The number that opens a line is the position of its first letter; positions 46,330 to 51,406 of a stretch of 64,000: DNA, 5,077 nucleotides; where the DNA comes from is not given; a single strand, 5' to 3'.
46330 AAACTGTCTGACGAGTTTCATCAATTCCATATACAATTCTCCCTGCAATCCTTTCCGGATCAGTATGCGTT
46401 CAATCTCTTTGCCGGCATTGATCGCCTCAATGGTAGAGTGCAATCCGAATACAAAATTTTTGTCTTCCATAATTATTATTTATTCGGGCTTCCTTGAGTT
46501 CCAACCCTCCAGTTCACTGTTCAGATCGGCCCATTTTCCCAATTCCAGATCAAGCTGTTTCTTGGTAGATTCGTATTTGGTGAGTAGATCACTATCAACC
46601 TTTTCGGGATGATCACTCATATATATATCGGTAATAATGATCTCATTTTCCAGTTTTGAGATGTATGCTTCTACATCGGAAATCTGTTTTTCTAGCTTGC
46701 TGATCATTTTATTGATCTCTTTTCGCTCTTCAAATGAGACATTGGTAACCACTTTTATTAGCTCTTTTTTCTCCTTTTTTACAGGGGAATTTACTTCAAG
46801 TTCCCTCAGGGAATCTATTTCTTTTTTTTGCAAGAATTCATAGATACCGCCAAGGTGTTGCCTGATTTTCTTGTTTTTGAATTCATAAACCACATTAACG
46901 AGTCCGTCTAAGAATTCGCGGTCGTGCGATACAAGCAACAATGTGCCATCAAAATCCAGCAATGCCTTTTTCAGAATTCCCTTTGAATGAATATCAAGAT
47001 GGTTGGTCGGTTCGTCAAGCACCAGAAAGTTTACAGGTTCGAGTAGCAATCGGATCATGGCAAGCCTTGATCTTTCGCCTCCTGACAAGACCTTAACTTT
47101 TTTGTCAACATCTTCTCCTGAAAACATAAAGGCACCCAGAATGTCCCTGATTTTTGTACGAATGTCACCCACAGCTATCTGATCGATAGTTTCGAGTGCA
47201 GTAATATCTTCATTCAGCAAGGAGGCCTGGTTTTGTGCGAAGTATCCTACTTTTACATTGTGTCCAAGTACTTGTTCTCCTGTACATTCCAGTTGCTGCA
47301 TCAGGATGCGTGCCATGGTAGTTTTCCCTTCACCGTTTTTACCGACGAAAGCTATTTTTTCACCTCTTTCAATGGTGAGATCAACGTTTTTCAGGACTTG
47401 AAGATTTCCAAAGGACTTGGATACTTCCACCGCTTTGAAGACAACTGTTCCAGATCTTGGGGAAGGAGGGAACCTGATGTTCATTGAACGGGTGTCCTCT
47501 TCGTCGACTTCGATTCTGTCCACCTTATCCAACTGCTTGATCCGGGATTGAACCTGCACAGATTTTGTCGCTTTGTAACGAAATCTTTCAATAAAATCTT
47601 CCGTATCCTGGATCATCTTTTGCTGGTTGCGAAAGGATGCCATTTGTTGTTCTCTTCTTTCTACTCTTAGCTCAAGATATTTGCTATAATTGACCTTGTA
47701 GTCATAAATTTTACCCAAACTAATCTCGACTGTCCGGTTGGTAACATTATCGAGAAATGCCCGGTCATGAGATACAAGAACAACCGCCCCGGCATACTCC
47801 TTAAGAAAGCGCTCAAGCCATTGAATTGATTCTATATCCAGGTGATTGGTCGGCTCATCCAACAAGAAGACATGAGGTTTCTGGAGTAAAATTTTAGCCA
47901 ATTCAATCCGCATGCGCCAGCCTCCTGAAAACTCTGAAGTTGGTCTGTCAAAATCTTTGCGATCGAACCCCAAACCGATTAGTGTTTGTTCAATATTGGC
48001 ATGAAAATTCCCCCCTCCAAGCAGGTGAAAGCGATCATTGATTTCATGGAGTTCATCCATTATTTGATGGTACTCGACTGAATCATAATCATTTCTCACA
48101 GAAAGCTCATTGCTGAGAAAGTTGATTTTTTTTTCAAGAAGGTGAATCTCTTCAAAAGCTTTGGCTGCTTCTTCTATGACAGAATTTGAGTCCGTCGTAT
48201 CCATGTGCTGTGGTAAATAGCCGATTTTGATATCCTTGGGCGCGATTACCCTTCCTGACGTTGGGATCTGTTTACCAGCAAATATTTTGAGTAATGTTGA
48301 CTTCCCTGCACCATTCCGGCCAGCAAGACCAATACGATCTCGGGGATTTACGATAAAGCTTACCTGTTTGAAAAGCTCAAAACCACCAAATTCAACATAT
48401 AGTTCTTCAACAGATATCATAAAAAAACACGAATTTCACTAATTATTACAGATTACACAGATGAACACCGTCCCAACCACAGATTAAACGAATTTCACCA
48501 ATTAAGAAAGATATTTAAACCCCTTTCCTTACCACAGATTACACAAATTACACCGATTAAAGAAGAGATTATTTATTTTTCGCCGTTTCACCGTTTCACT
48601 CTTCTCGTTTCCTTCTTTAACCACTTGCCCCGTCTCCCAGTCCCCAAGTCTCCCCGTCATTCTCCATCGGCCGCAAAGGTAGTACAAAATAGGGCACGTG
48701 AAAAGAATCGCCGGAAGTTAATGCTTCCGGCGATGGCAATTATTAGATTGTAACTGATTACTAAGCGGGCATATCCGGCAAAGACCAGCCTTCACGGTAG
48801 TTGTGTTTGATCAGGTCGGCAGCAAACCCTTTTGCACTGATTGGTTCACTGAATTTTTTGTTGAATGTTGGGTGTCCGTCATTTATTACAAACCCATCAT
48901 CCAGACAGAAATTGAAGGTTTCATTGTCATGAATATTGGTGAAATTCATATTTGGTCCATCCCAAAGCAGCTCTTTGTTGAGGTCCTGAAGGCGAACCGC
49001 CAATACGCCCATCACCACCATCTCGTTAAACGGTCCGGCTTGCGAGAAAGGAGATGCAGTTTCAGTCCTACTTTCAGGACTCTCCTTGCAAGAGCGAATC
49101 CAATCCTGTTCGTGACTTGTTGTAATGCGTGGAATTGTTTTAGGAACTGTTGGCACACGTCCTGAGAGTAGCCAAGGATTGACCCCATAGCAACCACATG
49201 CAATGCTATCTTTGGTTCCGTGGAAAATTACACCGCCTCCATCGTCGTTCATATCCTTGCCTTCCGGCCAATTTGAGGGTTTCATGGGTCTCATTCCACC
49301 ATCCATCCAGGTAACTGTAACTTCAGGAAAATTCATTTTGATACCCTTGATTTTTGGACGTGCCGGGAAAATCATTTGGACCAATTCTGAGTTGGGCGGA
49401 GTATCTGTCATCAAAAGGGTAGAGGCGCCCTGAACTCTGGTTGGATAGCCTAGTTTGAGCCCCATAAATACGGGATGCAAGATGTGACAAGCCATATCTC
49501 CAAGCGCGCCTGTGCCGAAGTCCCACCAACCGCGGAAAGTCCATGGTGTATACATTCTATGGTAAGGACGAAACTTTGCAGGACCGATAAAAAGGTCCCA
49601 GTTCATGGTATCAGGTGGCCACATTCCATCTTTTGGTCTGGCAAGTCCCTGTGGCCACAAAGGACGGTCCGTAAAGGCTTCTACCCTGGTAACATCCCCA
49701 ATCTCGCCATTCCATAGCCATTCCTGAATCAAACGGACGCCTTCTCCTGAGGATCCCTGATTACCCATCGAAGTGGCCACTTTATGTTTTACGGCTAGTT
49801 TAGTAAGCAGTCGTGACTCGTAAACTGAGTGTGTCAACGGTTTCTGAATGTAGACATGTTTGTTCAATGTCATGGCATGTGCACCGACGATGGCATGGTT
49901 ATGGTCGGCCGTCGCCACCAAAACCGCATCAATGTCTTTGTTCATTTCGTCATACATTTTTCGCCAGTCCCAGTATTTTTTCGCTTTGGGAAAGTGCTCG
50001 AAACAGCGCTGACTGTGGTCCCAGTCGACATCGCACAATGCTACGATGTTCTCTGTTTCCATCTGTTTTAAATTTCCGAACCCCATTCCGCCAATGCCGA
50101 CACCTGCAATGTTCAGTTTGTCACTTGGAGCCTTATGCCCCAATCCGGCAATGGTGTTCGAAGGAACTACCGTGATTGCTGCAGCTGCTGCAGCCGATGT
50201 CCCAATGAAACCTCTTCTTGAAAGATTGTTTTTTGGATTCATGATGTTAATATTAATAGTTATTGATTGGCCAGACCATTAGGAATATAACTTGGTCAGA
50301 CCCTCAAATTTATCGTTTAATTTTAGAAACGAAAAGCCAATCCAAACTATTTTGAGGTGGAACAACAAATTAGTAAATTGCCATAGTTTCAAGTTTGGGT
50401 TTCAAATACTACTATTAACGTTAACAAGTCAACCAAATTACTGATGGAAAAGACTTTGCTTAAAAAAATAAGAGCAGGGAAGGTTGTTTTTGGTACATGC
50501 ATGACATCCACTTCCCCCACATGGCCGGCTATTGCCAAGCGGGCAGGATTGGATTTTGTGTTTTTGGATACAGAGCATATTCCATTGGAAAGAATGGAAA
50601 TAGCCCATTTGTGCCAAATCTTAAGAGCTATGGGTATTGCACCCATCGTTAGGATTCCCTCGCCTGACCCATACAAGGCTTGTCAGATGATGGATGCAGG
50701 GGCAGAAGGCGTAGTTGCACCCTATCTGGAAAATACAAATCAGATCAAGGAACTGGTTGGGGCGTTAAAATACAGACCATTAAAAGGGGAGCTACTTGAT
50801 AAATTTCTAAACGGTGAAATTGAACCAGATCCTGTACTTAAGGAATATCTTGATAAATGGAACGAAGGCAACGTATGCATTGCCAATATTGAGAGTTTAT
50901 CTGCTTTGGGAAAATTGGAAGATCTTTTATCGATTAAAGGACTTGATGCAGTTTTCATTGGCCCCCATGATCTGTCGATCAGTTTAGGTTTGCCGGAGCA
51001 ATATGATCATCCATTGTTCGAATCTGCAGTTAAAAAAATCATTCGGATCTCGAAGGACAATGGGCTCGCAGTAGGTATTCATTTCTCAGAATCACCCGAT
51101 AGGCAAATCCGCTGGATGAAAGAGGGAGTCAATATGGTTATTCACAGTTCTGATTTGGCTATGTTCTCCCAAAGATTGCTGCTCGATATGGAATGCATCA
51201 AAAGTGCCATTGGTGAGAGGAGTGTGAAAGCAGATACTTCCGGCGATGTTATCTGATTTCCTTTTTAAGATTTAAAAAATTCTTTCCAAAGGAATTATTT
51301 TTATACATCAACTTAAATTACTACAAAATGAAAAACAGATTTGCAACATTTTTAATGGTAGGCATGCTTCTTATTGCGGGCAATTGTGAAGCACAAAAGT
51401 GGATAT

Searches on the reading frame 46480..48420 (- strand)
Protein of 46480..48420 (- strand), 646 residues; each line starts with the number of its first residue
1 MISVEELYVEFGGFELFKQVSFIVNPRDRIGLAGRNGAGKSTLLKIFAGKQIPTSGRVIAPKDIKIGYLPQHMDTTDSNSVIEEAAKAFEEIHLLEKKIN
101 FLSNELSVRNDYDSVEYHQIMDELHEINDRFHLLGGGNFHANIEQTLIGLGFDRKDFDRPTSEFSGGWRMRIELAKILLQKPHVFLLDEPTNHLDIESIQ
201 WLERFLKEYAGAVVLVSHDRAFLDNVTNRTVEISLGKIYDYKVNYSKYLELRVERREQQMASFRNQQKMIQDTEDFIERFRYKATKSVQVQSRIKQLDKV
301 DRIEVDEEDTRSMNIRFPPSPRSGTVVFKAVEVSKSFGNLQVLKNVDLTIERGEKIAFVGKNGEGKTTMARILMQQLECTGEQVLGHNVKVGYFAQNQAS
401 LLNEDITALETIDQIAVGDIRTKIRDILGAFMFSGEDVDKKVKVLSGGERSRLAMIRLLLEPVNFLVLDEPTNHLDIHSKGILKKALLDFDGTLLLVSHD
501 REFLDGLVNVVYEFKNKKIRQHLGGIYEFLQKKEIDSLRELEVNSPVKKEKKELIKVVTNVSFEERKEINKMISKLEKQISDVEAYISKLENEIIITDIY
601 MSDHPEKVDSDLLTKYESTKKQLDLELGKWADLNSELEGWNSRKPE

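Call 34: search_protein_families(library=pfam, proteins=[window:46480-48420:-], max_evalue=0.00001)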
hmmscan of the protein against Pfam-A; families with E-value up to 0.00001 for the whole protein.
window:46480-48420:- (646 aa): 4 families
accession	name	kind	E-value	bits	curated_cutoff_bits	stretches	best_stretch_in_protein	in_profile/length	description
PF00005.33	ABC_tran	-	1.8e-48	165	25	2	18-192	2-137/137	ABC transporter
PF12848.13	ABC_tran_Xtn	-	3.2e-27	94.9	25.9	1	231-314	1-84/85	ABC transporter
PF13304.12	AAA_21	-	1.2e-10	42.3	27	0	31-101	3-72/304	AAA domain, putative AbiEii toxin, Type IV TA system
PF02463.25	SMC_N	-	1.1e-06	28.7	40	0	351-507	135-205/220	RecF/RecN/SMC N terminal domain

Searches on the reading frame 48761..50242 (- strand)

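Call 34: search_protein_families(library=pfam, proteins=[window:48761-50242:-], max_evalue=0.00001)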
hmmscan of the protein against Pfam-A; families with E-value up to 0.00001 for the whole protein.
window:48761-50242:- (493 aa): 2 families
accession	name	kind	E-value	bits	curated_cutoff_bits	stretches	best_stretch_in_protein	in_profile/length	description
PF19051.5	GFO_IDH_MocA_C2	-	7.1e-13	49.1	23.3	1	209-259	48-98/254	Oxidoreductase family, C-terminal alpha/beta domain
PF01408.29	GFO_IDH_MocA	-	3.2e-12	47.6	24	1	45-160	5-119/120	Oxidoreductase family, NAD-binding Rossmann fold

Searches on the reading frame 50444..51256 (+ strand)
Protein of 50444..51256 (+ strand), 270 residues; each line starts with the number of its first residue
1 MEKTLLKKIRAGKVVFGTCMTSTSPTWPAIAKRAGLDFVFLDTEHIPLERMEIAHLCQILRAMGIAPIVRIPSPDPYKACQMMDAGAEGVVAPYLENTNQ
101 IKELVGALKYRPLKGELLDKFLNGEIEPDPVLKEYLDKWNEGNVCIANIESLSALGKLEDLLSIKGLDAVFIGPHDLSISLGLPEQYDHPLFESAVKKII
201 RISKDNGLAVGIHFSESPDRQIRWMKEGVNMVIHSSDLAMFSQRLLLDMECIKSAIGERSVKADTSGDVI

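Call 34: search_protein_families(library=pfam, proteins=[window:50444-51256:+], max_evalue=0.00001)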
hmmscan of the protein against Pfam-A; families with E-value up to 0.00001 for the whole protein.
window:50444-51256:+ (270 aa): 1 family
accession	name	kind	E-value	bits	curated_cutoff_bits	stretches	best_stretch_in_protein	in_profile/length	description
PF03328.21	HpcH_HpaI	-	3.9e-25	88.9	25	1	21-240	7-217/221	HpcH/HpaI aldolase/citrate lyase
